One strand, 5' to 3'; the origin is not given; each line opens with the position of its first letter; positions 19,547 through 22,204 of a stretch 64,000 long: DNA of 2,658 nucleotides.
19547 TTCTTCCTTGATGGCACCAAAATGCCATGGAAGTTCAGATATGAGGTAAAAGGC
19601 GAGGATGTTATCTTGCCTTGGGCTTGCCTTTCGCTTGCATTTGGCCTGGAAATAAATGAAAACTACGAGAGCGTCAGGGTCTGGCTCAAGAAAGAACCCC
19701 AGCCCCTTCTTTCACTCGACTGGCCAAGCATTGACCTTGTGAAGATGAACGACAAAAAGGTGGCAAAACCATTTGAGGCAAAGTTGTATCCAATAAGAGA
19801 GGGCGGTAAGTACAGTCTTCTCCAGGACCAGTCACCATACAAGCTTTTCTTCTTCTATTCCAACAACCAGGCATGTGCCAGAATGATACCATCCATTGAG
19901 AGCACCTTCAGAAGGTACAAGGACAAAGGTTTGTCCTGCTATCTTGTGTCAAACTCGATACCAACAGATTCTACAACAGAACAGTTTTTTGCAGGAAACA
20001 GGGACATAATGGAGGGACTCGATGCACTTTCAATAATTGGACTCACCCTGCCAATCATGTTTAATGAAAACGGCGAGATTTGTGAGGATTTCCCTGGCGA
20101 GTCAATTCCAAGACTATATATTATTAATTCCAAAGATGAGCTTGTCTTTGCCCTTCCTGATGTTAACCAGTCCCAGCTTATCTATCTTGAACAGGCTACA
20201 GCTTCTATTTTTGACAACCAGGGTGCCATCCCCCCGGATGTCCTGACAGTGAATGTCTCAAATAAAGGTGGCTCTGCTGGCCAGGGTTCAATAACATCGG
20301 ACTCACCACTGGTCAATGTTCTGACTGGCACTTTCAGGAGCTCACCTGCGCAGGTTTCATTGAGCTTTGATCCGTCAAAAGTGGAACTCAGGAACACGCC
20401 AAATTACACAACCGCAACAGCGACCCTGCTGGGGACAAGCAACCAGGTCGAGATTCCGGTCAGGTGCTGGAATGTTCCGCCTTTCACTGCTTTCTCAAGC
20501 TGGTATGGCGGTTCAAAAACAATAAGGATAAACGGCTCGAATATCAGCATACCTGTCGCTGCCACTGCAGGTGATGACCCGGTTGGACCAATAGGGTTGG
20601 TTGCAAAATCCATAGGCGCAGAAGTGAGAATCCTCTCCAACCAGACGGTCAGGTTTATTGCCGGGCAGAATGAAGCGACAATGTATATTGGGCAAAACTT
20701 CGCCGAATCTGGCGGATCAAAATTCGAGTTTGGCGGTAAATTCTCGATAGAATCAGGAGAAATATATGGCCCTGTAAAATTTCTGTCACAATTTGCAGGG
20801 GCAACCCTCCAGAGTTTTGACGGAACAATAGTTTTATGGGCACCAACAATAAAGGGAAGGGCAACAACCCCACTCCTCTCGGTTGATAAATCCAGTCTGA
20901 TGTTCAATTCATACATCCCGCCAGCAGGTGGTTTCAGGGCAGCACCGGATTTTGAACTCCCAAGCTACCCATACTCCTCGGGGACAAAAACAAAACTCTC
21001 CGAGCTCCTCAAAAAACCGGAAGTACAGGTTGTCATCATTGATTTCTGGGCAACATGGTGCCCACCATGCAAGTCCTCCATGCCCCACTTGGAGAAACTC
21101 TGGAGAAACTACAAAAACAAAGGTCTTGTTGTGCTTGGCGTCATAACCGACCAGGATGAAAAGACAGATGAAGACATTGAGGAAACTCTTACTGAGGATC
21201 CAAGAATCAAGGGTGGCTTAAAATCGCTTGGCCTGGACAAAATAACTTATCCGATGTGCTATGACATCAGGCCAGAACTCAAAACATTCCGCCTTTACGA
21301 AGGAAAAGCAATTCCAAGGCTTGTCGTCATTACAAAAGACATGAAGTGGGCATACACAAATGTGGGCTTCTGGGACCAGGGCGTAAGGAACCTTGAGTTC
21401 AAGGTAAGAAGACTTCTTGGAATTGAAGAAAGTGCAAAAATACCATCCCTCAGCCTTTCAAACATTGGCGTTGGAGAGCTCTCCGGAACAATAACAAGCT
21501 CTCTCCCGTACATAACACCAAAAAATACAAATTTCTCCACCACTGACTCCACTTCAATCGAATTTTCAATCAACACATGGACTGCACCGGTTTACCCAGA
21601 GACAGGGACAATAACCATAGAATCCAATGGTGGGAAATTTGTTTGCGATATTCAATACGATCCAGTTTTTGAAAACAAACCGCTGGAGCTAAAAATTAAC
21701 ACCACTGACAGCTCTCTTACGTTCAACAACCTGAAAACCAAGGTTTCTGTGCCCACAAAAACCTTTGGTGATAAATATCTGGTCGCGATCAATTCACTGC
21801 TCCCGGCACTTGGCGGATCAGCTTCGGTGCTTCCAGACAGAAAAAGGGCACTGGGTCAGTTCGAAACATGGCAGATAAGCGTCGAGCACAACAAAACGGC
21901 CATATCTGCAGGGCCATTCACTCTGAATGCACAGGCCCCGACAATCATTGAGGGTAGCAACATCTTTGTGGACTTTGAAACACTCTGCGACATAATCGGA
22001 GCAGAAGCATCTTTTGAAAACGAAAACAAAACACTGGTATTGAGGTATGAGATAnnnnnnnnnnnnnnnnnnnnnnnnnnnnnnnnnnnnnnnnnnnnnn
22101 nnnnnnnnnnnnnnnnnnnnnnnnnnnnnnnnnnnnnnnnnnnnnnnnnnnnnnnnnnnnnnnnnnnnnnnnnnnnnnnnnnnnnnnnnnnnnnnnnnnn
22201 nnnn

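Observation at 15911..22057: Roughly 2050-aa surface protein combining M28 aminopeptidase, CuAO-N stalk repeats and two thioredoxin-fold domains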

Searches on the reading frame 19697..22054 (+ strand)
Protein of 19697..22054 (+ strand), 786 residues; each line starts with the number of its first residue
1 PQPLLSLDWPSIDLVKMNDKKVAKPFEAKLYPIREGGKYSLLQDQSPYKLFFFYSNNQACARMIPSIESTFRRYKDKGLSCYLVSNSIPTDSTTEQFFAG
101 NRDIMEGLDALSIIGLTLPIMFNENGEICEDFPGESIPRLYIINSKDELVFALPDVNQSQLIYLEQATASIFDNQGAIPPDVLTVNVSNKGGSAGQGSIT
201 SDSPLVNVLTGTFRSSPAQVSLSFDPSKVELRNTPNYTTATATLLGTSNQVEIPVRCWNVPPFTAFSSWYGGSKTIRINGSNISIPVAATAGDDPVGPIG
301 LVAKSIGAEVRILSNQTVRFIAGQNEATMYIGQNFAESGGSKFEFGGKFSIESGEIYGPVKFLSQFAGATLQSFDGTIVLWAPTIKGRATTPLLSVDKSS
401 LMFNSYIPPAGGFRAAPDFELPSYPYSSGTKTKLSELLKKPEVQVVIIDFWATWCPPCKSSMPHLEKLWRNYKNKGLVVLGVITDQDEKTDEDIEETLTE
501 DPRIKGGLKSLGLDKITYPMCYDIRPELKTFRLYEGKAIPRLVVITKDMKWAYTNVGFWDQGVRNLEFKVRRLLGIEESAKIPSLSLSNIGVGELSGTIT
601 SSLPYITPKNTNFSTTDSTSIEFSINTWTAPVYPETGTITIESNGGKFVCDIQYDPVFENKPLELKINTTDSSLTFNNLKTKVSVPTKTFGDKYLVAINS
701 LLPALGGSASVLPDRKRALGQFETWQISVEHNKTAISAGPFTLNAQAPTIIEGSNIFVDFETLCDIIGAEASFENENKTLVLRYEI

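Call 50: search_protein_representatives(protein=window:19697-22054:+)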
Query: 786 residues. Proteins with E-value up to 0.001 (for the whole library): 40187; up to 1e-10: 628; up to 1e-30: 7. The best 150 are listed.
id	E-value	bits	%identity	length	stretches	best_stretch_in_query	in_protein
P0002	2.9e-289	978.3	48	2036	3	4-786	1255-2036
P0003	7.2e-242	821.5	46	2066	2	5-785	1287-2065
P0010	2.2e-231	786.9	41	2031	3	8-771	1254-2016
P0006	3.0e-225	766.6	38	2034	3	9-785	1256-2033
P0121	3.2e-91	323.4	50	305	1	404-707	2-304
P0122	2.6e-45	171.5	40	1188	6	415-492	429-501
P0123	2.5e-43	165.0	37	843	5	407-608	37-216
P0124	1.4e-30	122.8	39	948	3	417-484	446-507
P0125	7.3e-30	120.5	46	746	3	432-484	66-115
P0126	1.2e-29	119.7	41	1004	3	406-559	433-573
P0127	8.9e-29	116.9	47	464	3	416-484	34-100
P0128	5.9e-28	114.2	41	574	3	444-498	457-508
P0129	5.5e-26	107.7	46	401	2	437-500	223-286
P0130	1.1e-25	106.7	40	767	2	414-502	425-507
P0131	1.7e-25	106.1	32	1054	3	439-577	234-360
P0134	8.1e-24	100.5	36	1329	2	391-580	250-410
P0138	4.8e-22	94.6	36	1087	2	439-579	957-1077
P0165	4.5e-19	84.8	50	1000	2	442-489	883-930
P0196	2.4e-17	79.1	54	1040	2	444-482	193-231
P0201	3.1e-17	78.7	44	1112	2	429-493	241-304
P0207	4.5e-17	78.2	36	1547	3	442-488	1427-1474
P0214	9.0e-17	77.2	42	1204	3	442-501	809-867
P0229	2.2e-16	75.9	37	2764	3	443-488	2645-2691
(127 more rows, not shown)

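Call 53: search_protein_families(library=pfam, proteins=[P0122, P0123, P0124, P0125, P0126, P0130, P0131, P0134, P0138], max_evalue=0.00001)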
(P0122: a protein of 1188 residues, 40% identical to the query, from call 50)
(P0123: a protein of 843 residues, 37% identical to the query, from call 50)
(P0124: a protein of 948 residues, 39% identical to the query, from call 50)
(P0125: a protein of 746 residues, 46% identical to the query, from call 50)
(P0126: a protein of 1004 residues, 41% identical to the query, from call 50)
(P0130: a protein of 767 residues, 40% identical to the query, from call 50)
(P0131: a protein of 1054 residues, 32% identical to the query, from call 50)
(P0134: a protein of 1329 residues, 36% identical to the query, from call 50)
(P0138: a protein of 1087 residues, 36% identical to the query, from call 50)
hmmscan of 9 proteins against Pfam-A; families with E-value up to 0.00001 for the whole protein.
P0122 (1188 aa): 8 families
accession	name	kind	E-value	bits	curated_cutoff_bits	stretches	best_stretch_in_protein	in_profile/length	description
PF00578.27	AhpC-TSA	-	4.9e-110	362.9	26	6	427-558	2-121/124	AhpC/TSA family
PF08534.16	Redoxin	-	1.4e-100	333.6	26.6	5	1024-1156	1-137/148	Redoxin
PF13905.12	Thioredoxin_8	-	7.6e-47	158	27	4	451-557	1-93/94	Thioredoxin-like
PF00085.26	Thioredoxin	-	6.5e-41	139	23.5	3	445-490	10-56/103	Thioredoxin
PF00255.25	GSHPx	-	5.5e-28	97.1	27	0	1031-1087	3-58/108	Glutathione peroxidase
PF13098.12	Thioredoxin_2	-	3.3e-26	92.1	27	1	1048-1161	4-101/104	Thioredoxin-like domain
PF13899.12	Thioredoxin_7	-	1.1e-08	35.6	27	0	61-84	12-35/83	Thioredoxin-like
PF02630.20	SCO1-SenC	-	2.5e-06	27.9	22.8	0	1030-1082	2-55/134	SCO1/SenC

P0123 (843 aa): 7 families
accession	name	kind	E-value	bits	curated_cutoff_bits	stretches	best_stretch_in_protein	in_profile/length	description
PF00578.27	AhpC-TSA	-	2.4e-94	312.2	26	5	40-162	1-123/124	AhpC/TSA family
PF08534.16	Redoxin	-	6.6e-85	282.7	26.6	5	418-562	2-148/148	Redoxin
PF13905.12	Thioredoxin_8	-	1.5e-34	118.7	27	2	64-160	1-94/94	Thioredoxin-like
PF00085.26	Thioredoxin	-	5.2e-33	113.6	23.5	3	64-129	18-83/103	Thioredoxin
PF00255.25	GSHPx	-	5.4e-18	65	27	0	622-682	3-62/108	Glutathione peroxidase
PF13098.12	Thioredoxin_2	-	1.7e-17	64.1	27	0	64-167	5-94/104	Thioredoxin-like domain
PF02630.20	SCO1-SenC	-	2e-11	44.4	22.8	0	45-96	2-54/134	SCO1/SenC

P0124 (948 aa): 8 families
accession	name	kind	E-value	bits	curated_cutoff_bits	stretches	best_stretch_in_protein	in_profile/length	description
PF00578.27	AhpC-TSA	-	2e-82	273.7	26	4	442-573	2-121/124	AhpC/TSA family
PF08534.16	Redoxin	-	1.5e-78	262.1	26.6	4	650-792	2-145/148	Redoxin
PF13905.12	Thioredoxin_8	-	2.4e-32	111.6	27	3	69-168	1-94/94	Thioredoxin-like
PF00085.26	Thioredoxin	-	6.3e-30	103.7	23.5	3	462-503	12-54/103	Thioredoxin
PF00255.25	GSHPx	-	1.3e-20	73.4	27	0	656-712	3-58/108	Glutathione peroxidase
PF13098.12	Thioredoxin_2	-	4.1e-15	56.4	27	0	69-181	5-100/104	Thioredoxin-like domain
PF13899.12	Thioredoxin_7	-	1e-06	29.2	27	0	453-483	4-34/83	Thioredoxin-like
PF02630.20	SCO1-SenC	-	1.1e-06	29.1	22.8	0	50-111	2-66/134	SCO1/SenC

P0125 (746 aa): 6 families
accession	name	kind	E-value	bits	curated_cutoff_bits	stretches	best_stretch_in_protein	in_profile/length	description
PF08534.16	Redoxin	-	8.4e-66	220.8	26.6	3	48-200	1-148/148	Redoxin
PF00578.27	AhpC-TSA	-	3.6e-65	218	26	3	241-367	2-122/124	AhpC/TSA family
PF00085.26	Thioredoxin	-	2.1e-30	105.2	23.5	3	75-118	19-58/103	Thioredoxin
PF13905.12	Thioredoxin_8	-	9.8e-29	100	27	2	264-366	1-94/94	Thioredoxin-like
PF00255.25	GSHPx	-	4e-15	55.8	27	0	649-704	4-58/108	Glutathione peroxidase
PF13098.12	Thioredoxin_2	-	2e-10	41.4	27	0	74-193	5-99/104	Thioredoxin-like domain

P0126 (1004 aa): 7 families
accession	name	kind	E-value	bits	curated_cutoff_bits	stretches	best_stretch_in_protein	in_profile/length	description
PF00578.27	AhpC-TSA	-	1.7e-84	280.4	26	4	841-965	1-123/124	AhpC/TSA family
PF08534.16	Redoxin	-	2.1e-84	281.1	26.6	4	840-981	1-148/148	Redoxin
PF13905.12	Thioredoxin_8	-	4.3e-35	120.4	27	3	65-163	1-93/94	Thioredoxin-like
PF00085.26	Thioredoxin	-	1.2e-30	105.9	23.5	3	866-934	19-83/103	Thioredoxin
PF13098.12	Thioredoxin_2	-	8e-18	65.1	27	1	865-978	5-102/104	Thioredoxin-like domain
PF00255.25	GSHPx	-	1.4e-17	63.6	27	0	848-904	4-59/108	Glutathione peroxidase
PF02630.20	SCO1-SenC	-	2e-06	28.2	22.8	0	235-261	2-28/134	SCO1/SenC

P0130 (767 aa): 14 families
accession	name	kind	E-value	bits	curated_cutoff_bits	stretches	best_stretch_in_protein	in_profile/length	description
PF00578.27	AhpC-TSA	-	4.2e-58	195.1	26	2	423-538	1-123/124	AhpC/TSA family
PF08534.16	Redoxin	-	1.4e-55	187.6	26.6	2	423-551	2-140/148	Redoxin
PF13905.12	Thioredoxin_8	-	1.7e-22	80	27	2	448-534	2-92/94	Thioredoxin-like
PF00085.26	Thioredoxin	-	6.6e-16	58.6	23.5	1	446-495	17-65/103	Thioredoxin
PF00255.25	GSHPx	-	1e-14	54.5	27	1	636-693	3-59/108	Glutathione peroxidase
PF07719.23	TPR_2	-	7.9e-11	41.7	27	1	355-387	1-33/34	Tetratricopeptide repeat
PF13181.12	TPR_8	-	5.6e-10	39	25.7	1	357-387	3-33/34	Tetratricopeptide repeat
PF13424.12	TPR_12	-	7.6e-10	39.3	30.1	1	331-386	13-76/77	Tetratricopeptide repeat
PF13098.12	Thioredoxin_2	-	1.5e-09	38.6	27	0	447-544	5-95/104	Thioredoxin-like domain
PF13432.12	TPR_16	-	2.5e-09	37.8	32.7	0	329-387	5-63/65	Tetratricopeptide repeat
PF13428.12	TPR_14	-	3e-09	37.1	23.5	0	357-398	3-44/44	Tetratricopeptide repeat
PF13174.12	TPR_6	-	4.1e-08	33.8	26.3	0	357-386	2-31/33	Tetratricopeptide repeat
PF13414.12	TPR_11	-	1.5e-06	28.2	26.8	0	362-403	1-42/42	TPR repeat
PF00515.34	TPR_1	-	4.8e-06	26.6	27.8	1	360-387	6-33/34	Tetratricopeptide repeat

P0131 (1054 aa): 7 families
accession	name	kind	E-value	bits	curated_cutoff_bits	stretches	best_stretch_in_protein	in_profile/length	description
PF00578.27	AhpC-TSA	-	1.2e-44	151.6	26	3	221-340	8-123/124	AhpC/TSA family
PF08534.16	Redoxin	-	2.5e-42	144.6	26.6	3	225-346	15-136/148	Redoxin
PF00085.26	Thioredoxin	-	6.3e-27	94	23.5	2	399-442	18-61/103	Thioredoxin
PF13905.12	Thioredoxin_8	-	7.2e-26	90.8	27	2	238-338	1-94/94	Thioredoxin-like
PF13098.12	Thioredoxin_2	-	7.9e-14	52.3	27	0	235-346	2-94/104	Thioredoxin-like domain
PF20029.6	DUF6436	-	5.9e-08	33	27.3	0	699-823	17-94/133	Domain of unknown function (DUF6436)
PF00255.25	GSHPx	-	5.4e-07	29.6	27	1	221-289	4-71/108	Glutathione peroxidase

P0134 (1329 aa): 12 families
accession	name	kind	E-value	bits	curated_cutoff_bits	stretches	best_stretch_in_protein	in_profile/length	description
PF00023.36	Ank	-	3.4e-52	171.9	21.1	4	884-915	2-33/33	Ankyrin repeat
PF12796.13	Ank_2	-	2.3e-49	166.3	27.3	3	756-847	2-89/90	Ankyrin repeats (3 copies)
PF00578.27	AhpC-TSA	-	1e-48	164.8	26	2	1013-1127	1-123/124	AhpC/TSA family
PF08534.16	Redoxin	-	1.1e-47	161.9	26.6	2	1014-1137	3-141/148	Redoxin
PF13637.12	Ank_4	-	3.7e-44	148.2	22.7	3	860-904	6-50/50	Ankyrin repeats (many copies)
PF13606.12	Ank_3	-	5.6e-32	106.2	22.3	0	818-846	2-30/30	Ankyrin repeat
PF13857.12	Ank_5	-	3.2e-29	101.1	27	3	903-955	1-54/56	Ankyrin repeats (many copies)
PF00085.26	Thioredoxin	-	3.7e-25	88.3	23.5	2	1036-1106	17-86/103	Thioredoxin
PF13905.12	Thioredoxin_8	-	6.7e-24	84.5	27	2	1037-1125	1-94/94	Thioredoxin-like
PF00255.25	GSHPx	-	8.4e-16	58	27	2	276-332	4-59/108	Glutathione peroxidase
PF13098.12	Thioredoxin_2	-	1.4e-15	57.9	27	2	1036-1138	4-100/104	Thioredoxin-like domain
PF24521.3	Ank_KRIT1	-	1.2e-07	32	80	0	751-841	18-108/149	KRIT1 ankyrin-repeats domain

P0138 (1087 aa): 6 families
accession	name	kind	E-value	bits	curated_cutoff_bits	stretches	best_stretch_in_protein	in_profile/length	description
PF00578.27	AhpC-TSA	-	5.9e-47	159.1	26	2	937-1051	1-123/124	AhpC/TSA family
PF08534.16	Redoxin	-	6.6e-44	149.7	26.6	2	937-1066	2-146/148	Redoxin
PF13905.12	Thioredoxin_8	-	1.4e-26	93.1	27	2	319-410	2-93/94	Thioredoxin-like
PF00085.26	Thioredoxin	-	7.6e-22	77.7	23.5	2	960-1012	17-68/103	Thioredoxin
PF13098.12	Thioredoxin_2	-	1.9e-13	51.1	27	0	961-1059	5-97/104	Thioredoxin-like domain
PF00255.25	GSHPx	-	1.2e-11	44.6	27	0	944-1000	4-59/108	Glutathione peroxidase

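Call 59: predict_structure(alignment_id=A4)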
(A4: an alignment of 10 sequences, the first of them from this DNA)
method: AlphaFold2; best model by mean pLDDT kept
length: 786 residues; sequences in the alignment: 10
mean_pLDDT: 85.3   pTM: 0.50
mean pLDDT of the five models: 85.3, 84.2, 82.1, 81.6, 81.2
residues with pLDDT >= 90: 273; 70-90: 462; 50-70: 43; < 50: 8
segments of 3 or more residues with pLDDT < 50: 386-391
pLDDT, mean of each block of 10 residues (from residue 1): 82 88 83 87 90 91 93 93 86 86 91 89 75 82 90 88 89 83 89 82 87 86 90 90 89 93 89 89 89 88 83 81 76 84 87 90 87 89 62 73 67 74 90 90 90 87 90 92 84 91 90 91 81 71 86 69 75 77 83 76 91 86 85 86 83 77 86 88 89 90 84 86 86 89 90 90 87 88 82
secondary structure, 60 per line:
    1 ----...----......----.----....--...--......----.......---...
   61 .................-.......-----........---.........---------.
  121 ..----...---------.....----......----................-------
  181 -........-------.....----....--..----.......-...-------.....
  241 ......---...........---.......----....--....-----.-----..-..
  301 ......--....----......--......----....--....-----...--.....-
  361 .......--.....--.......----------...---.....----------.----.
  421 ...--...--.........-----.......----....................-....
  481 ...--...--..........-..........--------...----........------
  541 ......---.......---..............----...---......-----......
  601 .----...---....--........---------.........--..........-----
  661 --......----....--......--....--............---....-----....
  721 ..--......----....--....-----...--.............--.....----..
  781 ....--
elements in order (helices of 4 or more, strands of 3 or more residues): E5-7 E12-17 E27-30 E38-40 E48-54 H58-77 E79-85 H91-98 H102-110 E120-122 E139-143 E148-153 H158-173 E182-189 E197-201 E206-209 E218-224 E236-246 E250-260 E264-270 E275-278 E281-284 H299-306 E309-312 E317-322 E325-330 E335-338 E341-344 E350-352 E355-359 H361-367 E370-374 E377-383 E394-396 E400-404 E420-423 E431-433 H434-439 E445-451 H456-475 E477-483 H491-500 H502-511 E520-522 H527-534 E541-546 E550-556 H560-573 E584-589 E595-601 E606-608 E612-615 E618-625 E635-643 E646-655 E663-668 E673-676 E679-684 E687-690 E693-697 H698-704 E708-711 E717-722 E725-730 E735-738 E741-744 E750-752 E755-759 H760-767 E770-774 E779-784
